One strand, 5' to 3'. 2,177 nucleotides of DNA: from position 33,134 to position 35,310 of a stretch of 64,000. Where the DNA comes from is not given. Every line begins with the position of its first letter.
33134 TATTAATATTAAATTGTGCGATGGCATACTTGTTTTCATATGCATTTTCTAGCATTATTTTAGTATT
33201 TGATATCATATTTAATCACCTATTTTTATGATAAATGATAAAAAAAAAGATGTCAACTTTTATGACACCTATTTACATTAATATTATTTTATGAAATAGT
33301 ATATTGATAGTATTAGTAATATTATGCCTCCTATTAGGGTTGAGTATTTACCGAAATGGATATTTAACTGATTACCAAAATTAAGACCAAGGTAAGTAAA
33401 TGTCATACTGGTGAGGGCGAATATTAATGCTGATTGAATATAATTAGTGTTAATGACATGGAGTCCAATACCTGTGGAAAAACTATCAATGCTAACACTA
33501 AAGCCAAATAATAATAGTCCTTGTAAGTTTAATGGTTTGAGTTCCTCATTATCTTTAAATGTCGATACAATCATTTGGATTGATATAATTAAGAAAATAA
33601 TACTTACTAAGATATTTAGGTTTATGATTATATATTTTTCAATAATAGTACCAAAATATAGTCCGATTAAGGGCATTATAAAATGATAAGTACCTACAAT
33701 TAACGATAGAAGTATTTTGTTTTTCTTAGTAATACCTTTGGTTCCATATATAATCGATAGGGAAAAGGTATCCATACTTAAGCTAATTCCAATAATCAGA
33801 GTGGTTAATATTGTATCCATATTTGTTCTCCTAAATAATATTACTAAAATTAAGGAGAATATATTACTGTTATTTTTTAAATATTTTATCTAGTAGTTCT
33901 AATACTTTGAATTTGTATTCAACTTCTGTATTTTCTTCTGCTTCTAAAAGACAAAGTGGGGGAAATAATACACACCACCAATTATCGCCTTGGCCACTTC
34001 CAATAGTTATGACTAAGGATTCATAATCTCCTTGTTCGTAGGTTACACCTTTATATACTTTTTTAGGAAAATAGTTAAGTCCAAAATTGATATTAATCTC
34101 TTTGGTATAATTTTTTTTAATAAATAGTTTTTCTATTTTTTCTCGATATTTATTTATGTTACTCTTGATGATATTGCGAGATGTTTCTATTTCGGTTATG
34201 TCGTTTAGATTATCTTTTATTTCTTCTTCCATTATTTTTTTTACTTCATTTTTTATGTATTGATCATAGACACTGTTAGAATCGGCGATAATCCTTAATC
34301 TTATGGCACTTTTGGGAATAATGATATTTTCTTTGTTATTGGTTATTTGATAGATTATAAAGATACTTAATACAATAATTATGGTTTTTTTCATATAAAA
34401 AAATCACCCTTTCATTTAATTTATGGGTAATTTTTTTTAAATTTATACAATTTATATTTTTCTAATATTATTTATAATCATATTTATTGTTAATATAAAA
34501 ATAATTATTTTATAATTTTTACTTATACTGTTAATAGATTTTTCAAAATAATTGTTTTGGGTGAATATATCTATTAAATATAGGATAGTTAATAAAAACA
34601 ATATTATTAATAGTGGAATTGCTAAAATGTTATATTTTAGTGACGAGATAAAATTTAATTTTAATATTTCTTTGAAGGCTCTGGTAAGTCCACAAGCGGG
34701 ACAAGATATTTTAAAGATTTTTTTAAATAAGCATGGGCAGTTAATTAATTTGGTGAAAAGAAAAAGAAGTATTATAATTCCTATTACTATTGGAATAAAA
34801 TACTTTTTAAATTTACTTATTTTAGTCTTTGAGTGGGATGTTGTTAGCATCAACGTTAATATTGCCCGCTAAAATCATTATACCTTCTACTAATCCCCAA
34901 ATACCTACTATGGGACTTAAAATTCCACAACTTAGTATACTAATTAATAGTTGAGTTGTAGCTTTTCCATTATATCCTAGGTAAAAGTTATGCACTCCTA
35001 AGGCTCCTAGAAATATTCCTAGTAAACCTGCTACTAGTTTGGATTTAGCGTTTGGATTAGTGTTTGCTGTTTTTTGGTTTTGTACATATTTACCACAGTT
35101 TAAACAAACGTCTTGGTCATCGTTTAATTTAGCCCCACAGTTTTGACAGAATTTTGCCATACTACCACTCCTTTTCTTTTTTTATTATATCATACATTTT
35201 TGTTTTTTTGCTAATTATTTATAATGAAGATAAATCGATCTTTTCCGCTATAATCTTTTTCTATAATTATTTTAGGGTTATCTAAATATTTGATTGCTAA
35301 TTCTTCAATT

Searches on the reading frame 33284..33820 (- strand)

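Call 85: search_protein_families(library=pfam, proteins=[window:33284-33820:-], max_evalue=0.01)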
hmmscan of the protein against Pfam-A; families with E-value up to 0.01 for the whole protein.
window:33284-33820:- (178 aa): 1 family
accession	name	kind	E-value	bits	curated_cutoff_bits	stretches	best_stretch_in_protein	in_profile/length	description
PF02659.21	Mntp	-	5.7e-30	104.5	24.4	1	31-173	3-149/152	Putative manganese efflux pump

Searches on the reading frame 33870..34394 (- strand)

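Call 85: search_protein_families(library=pfam, proteins=[window:33870-34394:-], max_evalue=0.01)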
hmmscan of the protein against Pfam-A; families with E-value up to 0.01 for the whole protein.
window:33870-34394:- (174 aa): 2 families
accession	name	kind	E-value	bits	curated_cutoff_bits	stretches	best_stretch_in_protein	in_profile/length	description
PF09551.15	Spore_II_R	-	7.7e-37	127.1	25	1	28-153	2-127/128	Stage II sporulation protein R (spore_II_R)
PF22709.1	Mu_Gam-Sipho_Gp157-TOTE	-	0.0039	17.5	27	0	59-105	1-46/63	Mu Gam/Sipho_Gp157-like domain of the TOTE conflict systems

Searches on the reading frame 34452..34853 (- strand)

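Call 85: search_protein_families(library=pfam, proteins=[window:34452-34853:-], max_evalue=0.01)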
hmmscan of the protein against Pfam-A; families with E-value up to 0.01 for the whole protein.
window:34452-34853:- (133 aa): 1 family
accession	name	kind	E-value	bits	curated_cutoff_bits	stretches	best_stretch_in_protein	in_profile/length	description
PF10825.13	DUF2752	-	1.8e-16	60.4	27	1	41-88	1-48/49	Protein of unknown function (DUF2752)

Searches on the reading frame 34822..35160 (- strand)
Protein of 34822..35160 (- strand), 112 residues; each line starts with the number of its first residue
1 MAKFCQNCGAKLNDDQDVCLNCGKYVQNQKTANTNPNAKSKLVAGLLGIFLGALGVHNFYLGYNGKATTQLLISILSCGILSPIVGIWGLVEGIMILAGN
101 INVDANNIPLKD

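Call 85: search_protein_families(library=pfam, proteins=[window:34822-35160:-], max_evalue=0.01)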
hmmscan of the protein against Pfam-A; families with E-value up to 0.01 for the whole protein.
window:34822-35160:- (112 aa): 4 families
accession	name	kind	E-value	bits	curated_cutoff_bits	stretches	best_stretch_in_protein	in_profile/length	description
PF05154.21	TM2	-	1.8e-14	54.1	27.9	1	38-94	2-51/51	TM2 domain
PF13240.11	Zn_Ribbon_1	-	3.3e-06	27.1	25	1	4-24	1-21/23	zinc-ribbon domain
PF12773.13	DZR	-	2.1e-05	25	27.3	1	2-29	12-37/45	Double zinc ribbon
PF13248.11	Zn_ribbon_3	-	0.00087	19.1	27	1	5-24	5-24/26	zinc-ribbon domain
